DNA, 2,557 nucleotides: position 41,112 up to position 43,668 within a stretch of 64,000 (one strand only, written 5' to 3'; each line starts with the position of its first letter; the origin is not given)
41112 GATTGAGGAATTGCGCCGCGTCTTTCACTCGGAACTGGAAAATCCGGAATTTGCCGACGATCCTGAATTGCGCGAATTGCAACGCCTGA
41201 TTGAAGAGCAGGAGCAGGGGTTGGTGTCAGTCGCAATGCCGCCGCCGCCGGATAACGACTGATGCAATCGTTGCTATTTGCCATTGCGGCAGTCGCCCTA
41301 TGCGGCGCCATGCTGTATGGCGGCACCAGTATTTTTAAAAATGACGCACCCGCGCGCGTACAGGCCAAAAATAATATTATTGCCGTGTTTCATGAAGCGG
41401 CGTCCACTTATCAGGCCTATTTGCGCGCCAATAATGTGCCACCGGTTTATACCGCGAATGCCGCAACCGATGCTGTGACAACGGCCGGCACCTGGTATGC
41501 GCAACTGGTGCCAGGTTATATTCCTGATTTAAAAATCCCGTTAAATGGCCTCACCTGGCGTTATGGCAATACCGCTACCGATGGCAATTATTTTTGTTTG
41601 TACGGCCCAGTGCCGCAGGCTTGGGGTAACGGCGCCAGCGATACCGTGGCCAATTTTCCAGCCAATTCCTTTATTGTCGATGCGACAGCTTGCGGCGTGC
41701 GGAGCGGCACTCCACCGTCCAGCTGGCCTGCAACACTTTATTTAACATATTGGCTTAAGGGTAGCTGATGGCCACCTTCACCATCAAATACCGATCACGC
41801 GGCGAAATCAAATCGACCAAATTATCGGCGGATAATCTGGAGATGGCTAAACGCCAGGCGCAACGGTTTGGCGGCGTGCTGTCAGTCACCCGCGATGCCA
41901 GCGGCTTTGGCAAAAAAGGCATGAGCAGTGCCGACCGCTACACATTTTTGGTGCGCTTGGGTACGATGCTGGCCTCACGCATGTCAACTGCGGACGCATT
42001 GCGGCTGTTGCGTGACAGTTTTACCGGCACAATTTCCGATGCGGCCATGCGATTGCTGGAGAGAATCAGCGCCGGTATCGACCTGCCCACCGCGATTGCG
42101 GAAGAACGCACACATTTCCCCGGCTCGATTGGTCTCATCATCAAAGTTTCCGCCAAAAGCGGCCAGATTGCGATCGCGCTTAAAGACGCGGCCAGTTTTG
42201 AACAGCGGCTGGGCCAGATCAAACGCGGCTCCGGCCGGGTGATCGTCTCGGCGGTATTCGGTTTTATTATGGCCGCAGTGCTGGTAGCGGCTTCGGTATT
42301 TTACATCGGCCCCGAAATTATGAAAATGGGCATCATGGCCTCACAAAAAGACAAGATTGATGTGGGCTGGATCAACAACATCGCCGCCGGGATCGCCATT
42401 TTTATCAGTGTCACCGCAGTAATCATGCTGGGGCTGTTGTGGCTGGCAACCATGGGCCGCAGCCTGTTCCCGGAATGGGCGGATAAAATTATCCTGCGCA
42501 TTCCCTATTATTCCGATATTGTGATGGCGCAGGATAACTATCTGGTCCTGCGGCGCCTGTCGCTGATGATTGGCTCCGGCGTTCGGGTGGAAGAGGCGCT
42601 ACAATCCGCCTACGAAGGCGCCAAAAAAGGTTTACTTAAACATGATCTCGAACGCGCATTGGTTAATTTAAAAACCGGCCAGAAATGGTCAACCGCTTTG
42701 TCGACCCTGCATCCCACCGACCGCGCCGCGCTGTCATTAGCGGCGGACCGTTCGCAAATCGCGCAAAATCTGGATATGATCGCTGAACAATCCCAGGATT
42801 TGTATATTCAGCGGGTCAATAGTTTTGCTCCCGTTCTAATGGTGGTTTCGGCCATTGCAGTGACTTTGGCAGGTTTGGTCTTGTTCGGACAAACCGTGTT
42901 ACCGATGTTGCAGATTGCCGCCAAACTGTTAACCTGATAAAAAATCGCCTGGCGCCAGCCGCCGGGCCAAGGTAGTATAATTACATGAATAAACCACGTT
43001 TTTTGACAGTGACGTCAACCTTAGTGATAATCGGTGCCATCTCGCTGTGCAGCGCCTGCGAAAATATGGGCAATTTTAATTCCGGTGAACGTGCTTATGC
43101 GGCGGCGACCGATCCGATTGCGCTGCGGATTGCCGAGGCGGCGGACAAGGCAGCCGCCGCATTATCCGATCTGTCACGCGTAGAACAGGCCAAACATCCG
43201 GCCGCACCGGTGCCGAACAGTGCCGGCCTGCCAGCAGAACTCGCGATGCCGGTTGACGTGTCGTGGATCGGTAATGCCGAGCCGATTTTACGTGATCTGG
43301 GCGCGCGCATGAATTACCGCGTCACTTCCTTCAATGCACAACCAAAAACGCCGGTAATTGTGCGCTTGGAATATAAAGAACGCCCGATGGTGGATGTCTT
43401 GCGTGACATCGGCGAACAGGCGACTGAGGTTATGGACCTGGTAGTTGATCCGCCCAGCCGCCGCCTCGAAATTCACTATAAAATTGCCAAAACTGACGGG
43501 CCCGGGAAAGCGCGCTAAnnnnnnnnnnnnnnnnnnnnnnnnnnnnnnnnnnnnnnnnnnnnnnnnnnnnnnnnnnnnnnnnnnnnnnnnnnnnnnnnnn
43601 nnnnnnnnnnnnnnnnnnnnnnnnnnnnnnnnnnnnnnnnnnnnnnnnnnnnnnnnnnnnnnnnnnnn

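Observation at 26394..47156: Chimeric type IVb-pilus / Dot-Icm-subset machine encoded as one translationally coupled cluster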

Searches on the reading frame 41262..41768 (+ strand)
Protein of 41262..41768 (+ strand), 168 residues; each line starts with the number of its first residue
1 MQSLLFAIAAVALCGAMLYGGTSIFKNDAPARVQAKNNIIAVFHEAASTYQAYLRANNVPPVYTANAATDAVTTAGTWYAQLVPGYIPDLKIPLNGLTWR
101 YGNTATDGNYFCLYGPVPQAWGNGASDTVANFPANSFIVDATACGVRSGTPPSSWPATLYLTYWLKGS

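Call 4: search_protein_families(library=pfam, proteins=[window:41262-41768:+], max_evalue=0.01)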
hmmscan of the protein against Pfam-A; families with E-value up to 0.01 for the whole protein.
window:41262-41768:+ (168 aa): 1 family
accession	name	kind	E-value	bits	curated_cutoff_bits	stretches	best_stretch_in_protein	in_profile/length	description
PF17159.10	MASE3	-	0.0032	17.6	31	1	5-99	47-140/226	Membrane-associated sensor domain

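Call 11: search_protein_families(library=ncbifam, proteins=[window:41262-41768:+], max_evalue=0.01)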
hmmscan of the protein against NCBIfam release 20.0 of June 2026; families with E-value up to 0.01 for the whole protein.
window:41262-41768:+ (168 aa): 0 families

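Call 47: search_solved_structures(query=A2, max_evalue=10, show_alignments=2)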
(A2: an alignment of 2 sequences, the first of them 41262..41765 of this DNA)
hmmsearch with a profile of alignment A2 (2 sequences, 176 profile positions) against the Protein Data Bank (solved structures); distinct sequences matched with E-value up to 10: 1.
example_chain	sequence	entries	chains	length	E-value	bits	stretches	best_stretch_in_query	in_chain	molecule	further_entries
3j6b_X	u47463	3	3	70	0.56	13.6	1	32-65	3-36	54S ribosomal protein L39, mitochondrial | Large ribosomal subunit protein bL33m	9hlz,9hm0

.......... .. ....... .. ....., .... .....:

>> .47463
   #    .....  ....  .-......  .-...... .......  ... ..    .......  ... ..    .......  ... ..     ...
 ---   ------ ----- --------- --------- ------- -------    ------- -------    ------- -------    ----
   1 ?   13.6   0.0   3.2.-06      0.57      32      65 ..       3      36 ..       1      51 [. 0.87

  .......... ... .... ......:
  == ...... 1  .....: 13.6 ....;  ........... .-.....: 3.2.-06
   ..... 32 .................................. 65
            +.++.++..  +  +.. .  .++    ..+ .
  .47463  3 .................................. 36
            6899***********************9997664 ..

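Call 50: find_homologous_proteins(query=A2, max_evalue=0.001)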
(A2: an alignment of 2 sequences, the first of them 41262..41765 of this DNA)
Query A2 (2 sequences) (168 aa, profile of the alignment): 11 proteins with E <= 0.001 among 658 candidates.
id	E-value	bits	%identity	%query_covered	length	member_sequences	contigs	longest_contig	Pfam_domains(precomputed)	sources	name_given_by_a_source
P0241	8.6e-93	327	100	100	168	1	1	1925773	-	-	-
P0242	9.1e-89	314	43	100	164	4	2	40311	-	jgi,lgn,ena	-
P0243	4.0e-53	198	45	100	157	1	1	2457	-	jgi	jgi:hypothetical protein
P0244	9.0e-48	181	38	100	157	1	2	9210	-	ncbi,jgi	jgi:hypothetical protein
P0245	3.6e-47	179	44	100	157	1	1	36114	-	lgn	-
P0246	1.1e-44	171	43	100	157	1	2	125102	-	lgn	-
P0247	2.9e-44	169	39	100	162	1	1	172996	-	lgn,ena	-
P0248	3.8e-37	146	35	100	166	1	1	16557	-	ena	-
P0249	7.8e-25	106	38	64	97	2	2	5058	-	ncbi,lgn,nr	ncbi:MAG TPA: hypothetical protein DIS76_03855 [Rhodospirillaceae bacterium]|nr:hypothetical protein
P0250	6.8e-14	70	26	99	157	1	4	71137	-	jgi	jgi:hypothetical protein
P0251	7.6e-5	41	26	93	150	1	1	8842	-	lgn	-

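Call 51: find_encoding_contigs(protein=P0247, flank=10000, max_places=1)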
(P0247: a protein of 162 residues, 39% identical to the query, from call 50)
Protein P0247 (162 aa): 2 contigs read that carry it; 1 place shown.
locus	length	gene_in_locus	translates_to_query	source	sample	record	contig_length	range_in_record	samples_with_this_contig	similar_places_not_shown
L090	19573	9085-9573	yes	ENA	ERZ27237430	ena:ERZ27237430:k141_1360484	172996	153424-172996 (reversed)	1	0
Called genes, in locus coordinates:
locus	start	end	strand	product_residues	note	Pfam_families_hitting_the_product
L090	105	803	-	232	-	PF00929:RNase_T, PF13482:RNase_H_2 (faint)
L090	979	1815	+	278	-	-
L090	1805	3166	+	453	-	-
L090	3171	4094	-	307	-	PF17848:Zn_ribbon_ACC, PF01039:Carboxyl_trans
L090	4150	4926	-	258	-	PF00290:Trp_syntA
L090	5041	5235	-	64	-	-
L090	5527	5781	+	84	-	-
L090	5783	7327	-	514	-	PF00117:GATase, PF07722:Peptidase_C26, PF02540:NAD_synthase (weak), PF00958:GMP_synt_C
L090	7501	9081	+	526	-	PF00437:T2SSE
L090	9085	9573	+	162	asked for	-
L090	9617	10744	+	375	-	PF00482:T2SSF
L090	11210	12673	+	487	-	PF04326:SLFN_AlbA_2, PF13749:HATPase_c_4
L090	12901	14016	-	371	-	PF01098:FTSW_RODA_SPOVE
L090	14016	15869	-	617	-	PF03717:PBP_dimer, PF00905:Transpeptidase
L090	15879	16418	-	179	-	PF04093:MreD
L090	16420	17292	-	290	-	PF04085:MreC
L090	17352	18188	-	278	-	PF00510:COX3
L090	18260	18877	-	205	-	PF04442:CtaG_Cox11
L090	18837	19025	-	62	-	-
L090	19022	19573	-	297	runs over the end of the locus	PF01040:UbiA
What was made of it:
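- The filament trio occurs without Dot genes in L090 (call 51).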

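Call 52: find_encoding_contigs(protein=P0246, flank=10000, max_places=1)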
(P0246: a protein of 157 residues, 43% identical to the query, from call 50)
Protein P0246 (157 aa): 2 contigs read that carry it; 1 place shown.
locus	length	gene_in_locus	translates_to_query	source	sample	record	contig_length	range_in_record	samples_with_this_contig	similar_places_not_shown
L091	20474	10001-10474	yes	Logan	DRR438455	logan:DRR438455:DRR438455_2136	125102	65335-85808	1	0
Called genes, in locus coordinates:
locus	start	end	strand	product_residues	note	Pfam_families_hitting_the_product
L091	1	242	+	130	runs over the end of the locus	-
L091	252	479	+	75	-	-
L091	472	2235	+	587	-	-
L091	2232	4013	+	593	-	-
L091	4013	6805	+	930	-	-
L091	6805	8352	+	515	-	PF01564:Spermine_synth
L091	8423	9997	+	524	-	PF00437:T2SSE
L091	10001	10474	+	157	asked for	-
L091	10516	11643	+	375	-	PF00482:T2SSF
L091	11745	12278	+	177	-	PF16816:DotD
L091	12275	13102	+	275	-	PF16932:T4SS_TraI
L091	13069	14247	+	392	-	PF00437:T2SSE, PF13555:AAA_29 (weak)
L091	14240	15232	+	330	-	PF00291:PALP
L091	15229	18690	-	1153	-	PF02463:SMC_N, PF13175:AAA_15, PF13304:AAA_21 (faint), PF13476:AAA_23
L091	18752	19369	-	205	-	PF13462:Thioredoxin_4, PF13098:Thioredoxin_2 (weak), PF01323:DSBA (faint)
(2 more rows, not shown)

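Call 53: find_encoding_contigs(protein=P0250, flank=10000, max_places=1)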
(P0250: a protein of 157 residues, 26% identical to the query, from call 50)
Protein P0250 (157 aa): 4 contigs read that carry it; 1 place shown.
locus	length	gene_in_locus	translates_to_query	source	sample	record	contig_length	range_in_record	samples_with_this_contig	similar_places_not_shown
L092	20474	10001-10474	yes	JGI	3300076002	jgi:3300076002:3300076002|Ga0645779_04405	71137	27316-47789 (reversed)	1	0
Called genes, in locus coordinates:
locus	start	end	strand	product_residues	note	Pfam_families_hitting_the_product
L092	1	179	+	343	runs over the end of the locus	PF00154:RecA_N, PF06745:ATPase, PF08423:Rad51, PF27531:MT3502_N (weak), PF01637:ATPase_2 (faint), PF21096:RecA_C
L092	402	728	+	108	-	PF00085:Thioredoxin, PF13098:Thioredoxin_2 (weak)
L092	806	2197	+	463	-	PF18073:Zn_ribbon_LapB, PF13481:AAA_25, PF03796:DnaB_C (faint), PF06745:ATPase, PF23442:DUF7125 (faint), PF13541:ChlI (weak)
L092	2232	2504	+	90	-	PF04973:NMN_transporter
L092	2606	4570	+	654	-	PF02518:HATPase_c, PF00204:DNA_gyraseB, PF01751:Toprim, PF00986:DNA_gyraseB_C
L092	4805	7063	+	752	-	PF00521:DNA_topoisoIV, PF03989:DNA_gyraseA_C (faint)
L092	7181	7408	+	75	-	-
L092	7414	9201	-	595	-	-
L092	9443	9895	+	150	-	-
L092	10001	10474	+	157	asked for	-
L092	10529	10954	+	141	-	-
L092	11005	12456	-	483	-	PF00294:PfkB, PF00990:GGDEF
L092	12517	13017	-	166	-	-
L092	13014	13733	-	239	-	PF07317:PilZN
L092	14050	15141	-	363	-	PF15780:ASH (weak), PF22544:HYDIN_VesB_CFA65-like_Ig (weak)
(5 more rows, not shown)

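Call 62: predict_structure(alignment_id=A4)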
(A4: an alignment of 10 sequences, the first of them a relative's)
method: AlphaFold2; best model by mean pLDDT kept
length: 168 residues; sequences in the alignment: 10
mean_pLDDT: 53.0   pTM: 0.43
mean pLDDT of the five models: 53.0, 51.2, 47.9, 45.2, 42.7
residues with pLDDT >= 90: 0; 70-90: 2; 50-70: 98; < 50: 68
segments of 3 or more residues with pLDDT < 50: 19-27, 29-37, 39-41, 59-65, 70-93, 135-137, 166-168
pLDDT, mean of each block of 10 residues (from residue 1): 67 58 42 47 50 50 48 45 31 54 65 63 56 51 59 60 54
secondary structure, 60 per line:
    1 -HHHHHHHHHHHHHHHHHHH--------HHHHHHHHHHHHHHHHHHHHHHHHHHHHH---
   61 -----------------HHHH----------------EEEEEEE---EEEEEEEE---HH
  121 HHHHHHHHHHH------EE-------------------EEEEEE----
elements in order: H2-20 H29-57 H78-81 E98-104 E108-115 H119-131 E159-164
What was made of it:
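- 41262..41768 (+): 168-aa leaderless pilin-like protein (candidate major subunit) with two conserved cysteines. The AF2 model is low-confidence (pLDDT 53) but shows H2-20, H29-57, then strands (call 62).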

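Call 66: fold_search(model_id=the predicted structure, library=pdb)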
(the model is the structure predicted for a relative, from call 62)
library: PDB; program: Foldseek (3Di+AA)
matches with E <= 10: 412; with E <= 0.001: 0
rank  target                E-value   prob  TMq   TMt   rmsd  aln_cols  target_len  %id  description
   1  8a9w                  6.4e-01  0.12  0.19  0.33   5.9        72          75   12  Crystal structure of PulL C-ter domain (released 2023-01-11)
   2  3eoi_A                6.4e-01  0.11  0.24  0.29  10.0       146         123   10  CRYSTAL STRUCTURE OF putative PROTEIN PilM from Escherichia coli B7A (released 2008-10-07)
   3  9qos_A                6.9e-01  0.08  0.19  0.14   6.8        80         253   10  APH(3')-IIb with an inhibitor (released 2026-02-11)
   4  4z1z_B                6.9e-01  0.05  0.18  0.12  16.3       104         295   12  Crystal Structure of Meganuclease I-SmaMI Bound to Uncleaveable DNA with a TTCT Central Four (released 2016-03-30)
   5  2idj_A                7.3e-01  0.03  0.14  0.09  14.5       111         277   11  Crystal Structure of Rat Glycine N-Methyltransferase Apoprotein, Monoclinic Form (released 2006-12-19)
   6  4zji_C                7.8e-01  0.21  0.24  0.16   5.2        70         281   11  PAK1 in complex with 2-chloro-5-ethyl-8-fluoro-11-(4-methylpiperazin-1-yl)-dibenzodiazepine (released 2015-06-24)
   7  5uxb_B                8.9e-01  0.14  0.23  0.15   5.5        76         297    9  Crystal structure of macrolide 2'-phosphotransferase MphH from Brachybacterium faecium, apoenzyme (released 2017-07-26)
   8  8pqe_B                8.9e-01  0.06  0.18  0.12  11.4        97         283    9  c-KIT kinase domain in complex with avapritinib derivative 11 (released 2023-12-27)
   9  8pqf_A                9.4e-01  0.04  0.16  0.10  12.0        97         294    9  c-KIT kinase domain in complex with avapritinib derivative 12 (released 2023-12-27)
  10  1q5f_MODEL_1_A        1.1e+00  0.08  0.26  0.28  10.0       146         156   11  NMR Structure of Type IVb pilin (PilS) from Salmonella typhi (released 2004-07-27)
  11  8vxe                  1.1e+00  0.05  0.17  0.11  11.0       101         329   15  Structure of p38 alpha (Mitogen-activated protein kinase 14) complexed with inhibitor 6 (released 2024-05-08)
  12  6j5w_B                1.1e+00  0.04  0.19  0.13  16.2       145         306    9  Ligand-triggered allosteric ADP release primes a plant NLR complex (released 2019-04-03)
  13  8pqa_C                1.1e+00  0.04  0.16  0.11  11.2        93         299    9  c-KIT kinase domain in complex with avapritinib derivative 4 (released 2023-12-27)
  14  4z20_A                1.1e+00  0.03  0.18  0.12  17.7       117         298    9  Crystal Structure of Meganuclease I-SmaMI Bound to Uncleaveable DNA with a TTGT Central Four (released 2016-03-30)
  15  9qoy_A                1.1e+00  0.08  0.20  0.14   7.3        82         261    8  Pseudomonas aeruginosa APH(3")-IIb - Wild Type (released 2026-04-08)
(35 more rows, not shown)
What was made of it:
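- Tried and rejected: AF2 of the small subunit: pLDDT 53, and Foldseek hits are meaningless (calls 62, 66).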

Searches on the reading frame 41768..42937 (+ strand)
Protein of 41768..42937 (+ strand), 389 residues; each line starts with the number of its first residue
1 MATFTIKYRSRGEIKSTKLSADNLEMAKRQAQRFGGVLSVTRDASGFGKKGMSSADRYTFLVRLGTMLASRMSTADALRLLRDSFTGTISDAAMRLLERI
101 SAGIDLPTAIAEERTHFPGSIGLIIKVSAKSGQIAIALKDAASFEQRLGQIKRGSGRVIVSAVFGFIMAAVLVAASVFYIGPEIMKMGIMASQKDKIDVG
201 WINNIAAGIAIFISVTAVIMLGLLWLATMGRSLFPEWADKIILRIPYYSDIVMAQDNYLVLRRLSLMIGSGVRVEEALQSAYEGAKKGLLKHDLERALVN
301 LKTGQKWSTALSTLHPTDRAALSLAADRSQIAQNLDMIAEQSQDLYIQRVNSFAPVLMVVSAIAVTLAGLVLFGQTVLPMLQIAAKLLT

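Call 4: search_protein_families(library=pfam, proteins=[window:41768-42937:+], max_evalue=0.01)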
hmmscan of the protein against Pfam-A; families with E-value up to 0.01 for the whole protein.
window:41768-42937:+ (389 aa): 1 family
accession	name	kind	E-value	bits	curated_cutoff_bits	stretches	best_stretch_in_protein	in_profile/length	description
PF00482.28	T2SSF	-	3.6e-17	62.9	25.2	2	60-180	1-123/125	Type II secretion system (T2SS), protein F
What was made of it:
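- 41768..42937 (+): GspF/PilC-type inner-membrane platform protein. T2SSF, two stretches, 63 bits (call 4).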

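Call 11: search_protein_families(library=ncbifam, proteins=[window:41768-42937:+], max_evalue=0.01)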
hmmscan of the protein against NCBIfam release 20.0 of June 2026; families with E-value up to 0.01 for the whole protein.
window:41768-42937:+ (389 aa): 6 families
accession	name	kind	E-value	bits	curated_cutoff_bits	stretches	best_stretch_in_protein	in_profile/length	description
TIGR02120.1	GspF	equivalog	5.3e-16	58.8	424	1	12-383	10-397/401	type II secretion system inner membrane protein GspF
NF041012.2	T4P_ComGB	equivalog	2.9e-15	56.5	240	1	56-313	2-257/332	competence type IV pilus assembly protein ComGB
NF007861.0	PRK10573.1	equivalog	4.6e-10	39.1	401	1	47-314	51-322/401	protein transport protein HofC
NF047826.1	T3SSXpsF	equivalog_domain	7.9e-07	28.2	650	1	49-371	60-386/405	type II secretion system protein XpsF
NF052607.1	T4PiliAsmPilCThrm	equivalog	7.9e-05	21.9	700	1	60-387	71-404/406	type IV pilus assembly protein PilC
NF052606.1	T4PiliAsmPilCMyx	equivalog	0.00015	20.7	700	0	60-144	288-372/419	type IV pilus assembly protein PilC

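Call 36: find_related_loci(query=window:41768-42937:+, collection=genome_contigs, flank=10000)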
Query window:41768-42937:+ (389 aa) in genome_contigs; peptide patterns used: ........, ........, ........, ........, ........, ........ (x = any residue, [..] = any of these).
43 stretches matched a pattern, but none encodes a relative of the query by tblastn (E <= 1e-3).
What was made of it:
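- Tried and rejected: Single-protein scan of the species-genome collection with GspF: nothing (call 36).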

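Call 72: search_solved_structures(query=window:41768-42934:+, max_evalue=0.01)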
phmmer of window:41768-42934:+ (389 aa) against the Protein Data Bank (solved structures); distinct sequences matched with E-value up to 0.01: 0.

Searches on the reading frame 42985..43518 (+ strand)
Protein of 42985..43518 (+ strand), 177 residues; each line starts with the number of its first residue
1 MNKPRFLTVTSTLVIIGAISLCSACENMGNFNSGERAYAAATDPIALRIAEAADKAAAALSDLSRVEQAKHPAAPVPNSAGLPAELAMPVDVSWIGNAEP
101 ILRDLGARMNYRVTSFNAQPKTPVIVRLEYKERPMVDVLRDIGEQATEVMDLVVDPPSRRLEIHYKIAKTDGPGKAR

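Call 4: search_protein_families(library=pfam, proteins=[window:42985-43518:+], max_evalue=0.01)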
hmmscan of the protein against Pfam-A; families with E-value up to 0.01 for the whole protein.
window:42985-43518:+ (177 aa): 1 family
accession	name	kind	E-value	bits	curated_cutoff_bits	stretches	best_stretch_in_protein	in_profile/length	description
PF16816.10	DotD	-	4.3e-25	88.7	27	1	48-165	5-121/121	DotD protein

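Call 11: search_protein_families(library=ncbifam, proteins=[window:42985-43518:+], max_evalue=0.01)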
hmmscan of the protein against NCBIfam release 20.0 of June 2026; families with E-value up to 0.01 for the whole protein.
window:42985-43518:+ (177 aa): 1 family
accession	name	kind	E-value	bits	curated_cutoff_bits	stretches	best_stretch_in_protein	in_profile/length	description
NF033882.1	T4SS_lipo_DotD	equivalog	1.5e-21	77.2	140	1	24-166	3-143/143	type IVB secretion system lipoprotein DotD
